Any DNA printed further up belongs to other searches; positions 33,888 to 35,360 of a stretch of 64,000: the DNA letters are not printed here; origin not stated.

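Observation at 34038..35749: Two-gene AT-rich cassette: ABC/AAA_21-type ATPase coupled to a DUF4276 (Toprim-like) protein, a candidate uncharacterised OLD/PARIS/AbiL-like defence module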

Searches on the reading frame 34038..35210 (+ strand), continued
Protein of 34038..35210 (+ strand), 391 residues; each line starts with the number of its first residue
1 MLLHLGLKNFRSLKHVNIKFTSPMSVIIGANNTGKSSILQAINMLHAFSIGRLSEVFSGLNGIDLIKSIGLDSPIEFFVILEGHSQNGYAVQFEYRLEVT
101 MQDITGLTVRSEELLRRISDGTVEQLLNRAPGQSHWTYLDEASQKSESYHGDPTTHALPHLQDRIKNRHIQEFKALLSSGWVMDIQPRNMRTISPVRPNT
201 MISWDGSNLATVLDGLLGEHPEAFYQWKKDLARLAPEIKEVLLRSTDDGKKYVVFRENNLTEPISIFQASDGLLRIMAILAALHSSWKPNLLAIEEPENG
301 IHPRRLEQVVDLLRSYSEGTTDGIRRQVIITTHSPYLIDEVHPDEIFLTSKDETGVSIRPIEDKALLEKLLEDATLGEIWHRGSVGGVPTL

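Call 83: predict_structure(alignment_id=A5)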
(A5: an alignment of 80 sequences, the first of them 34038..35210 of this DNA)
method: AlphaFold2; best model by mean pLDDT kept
length: 391 residues; sequences in the alignment: 80
mean_pLDDT: 93.1   pTM: 0.92
mean pLDDT of the five models: 93.1, 92.6, 91.9, 91.7, 91.6
residues with pLDDT >= 90: 316; 70-90: 61; 50-70: 13; < 50: 1
segments of 3 or more residues with pLDDT < 50: none
pLDDT, mean of each block of 10 residues (from residue 1): 97 95 97 96 94 89 83 92 89 95 65 92 95 92 95 86 92 95 98 91 97 96 97 97 96 96 97 98 95 98 98 95 91 98 97 93 95 96 77 50
secondary structure, 60 per line:
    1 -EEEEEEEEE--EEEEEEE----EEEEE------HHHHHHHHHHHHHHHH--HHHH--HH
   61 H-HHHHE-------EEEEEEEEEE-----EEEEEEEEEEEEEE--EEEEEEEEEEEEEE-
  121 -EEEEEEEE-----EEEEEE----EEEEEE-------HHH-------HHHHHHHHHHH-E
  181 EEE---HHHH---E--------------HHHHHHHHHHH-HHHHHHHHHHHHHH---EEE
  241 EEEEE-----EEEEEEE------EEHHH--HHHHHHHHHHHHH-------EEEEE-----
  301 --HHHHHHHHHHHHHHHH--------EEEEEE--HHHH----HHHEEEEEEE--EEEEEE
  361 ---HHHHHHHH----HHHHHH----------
elements in order: E2-10 E13-19 E24-28 H35-50 H53-56 H63-66 E75-84 E90-103 E106-119 E122-129 E135-140 E145-150 H168-178 E180-183 H187-190 H209-219 H221-234 E238-245 E251-257 H271-283 E291-295 H303-318 E327-332 H335-338 E346-352 E355-360 H364-371 H376-381

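Call 87: fold_search(model_id=the predicted structure, library=pdb)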
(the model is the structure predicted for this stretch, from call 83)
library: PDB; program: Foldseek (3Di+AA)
matches with E <= 10: 740; with E <= 0.001: 208
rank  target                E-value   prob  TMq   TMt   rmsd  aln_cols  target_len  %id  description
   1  9kjz_C                6.2e-14  1.00  0.53  0.40  11.5       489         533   15  Cryo-EM structure of the Retron-Eco7 complex (state 3) (released 2025-11-12)
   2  9nnb_D                1.2e-13  1.00  0.55  0.44   9.1       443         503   17  Cryo-EM structure of the Retron Ec78 complex, PtuA:PtuB:RT (4:2:1) (released 2025-10-08)
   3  9kk2_E                1.7e-13  1.00  0.50  0.39  12.6       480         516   16  Cryo-EM structure of the Retron-Eco7 complex (state 5) (released 2025-11-12)
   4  9kjy_D                3.0e-13  1.00  0.52  0.40  10.1       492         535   15  Cryo-EM structure of the Retron-Eco7 complex (state 2) (released 2025-11-12)
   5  9n69_D                3.4e-13  1.00  0.46  0.43  11.4       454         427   13  Structure of the retron IA complex with HNH nuclease in the "down" orientation (released 2025-04-23)
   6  9kjz_B                3.8e-13  1.00  0.50  0.39  11.0       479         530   16  Cryo-EM structure of the Retron-Eco7 complex (state 3) (released 2025-11-12)
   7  9kjx_B                4.0e-13  1.00  0.49  0.38  11.4       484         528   16  Cryo-EM structure of the Retron-Eco7 complex (state 1) (released 2025-11-12)
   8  9vhe_D                4.2e-13  1.00  0.50  0.46  11.7       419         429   18  cryoEM structure of retron-Eco7 complex (released 2025-12-31)
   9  9kjx_C                4.4e-13  1.00  0.49  0.38  12.3       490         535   16  Cryo-EM structure of the Retron-Eco7 complex (state 1) (released 2025-11-12)
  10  9kjx_D                4.7e-13  1.00  0.54  0.41   9.5       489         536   15  Cryo-EM structure of the Retron-Eco7 complex (state 1) (released 2025-11-12)
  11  9n69_C                5.8e-13  1.00  0.49  0.43  11.5       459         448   14  Structure of the retron IA complex with HNH nuclease in the "down" orientation (released 2025-04-23)
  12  9kjy_E                5.8e-13  1.00  0.48  0.38  12.4       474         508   16  Cryo-EM structure of the Retron-Eco7 complex (state 2) (released 2025-11-12)
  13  9nnh_C                6.2e-13  1.00  0.49  0.37  11.6       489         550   16  Cryo-EM structure of the Retron Ec78 complex, PtuA:PtuB:RT (4:2:2) (released 2025-10-08)
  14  8eea_B                6.5e-13  1.00  0.45  0.47  13.7       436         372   13  Structure of E.coli Septu (PtuAB) complex (released 2023-12-27)
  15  4ncj_A                8.6e-13  1.00  0.53  0.64   6.4       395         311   15  Crystal Structure of Pyrococcus furiosis Rad50 R805E mutation with ADP Beryllium Flouride (released 2014-03-05)
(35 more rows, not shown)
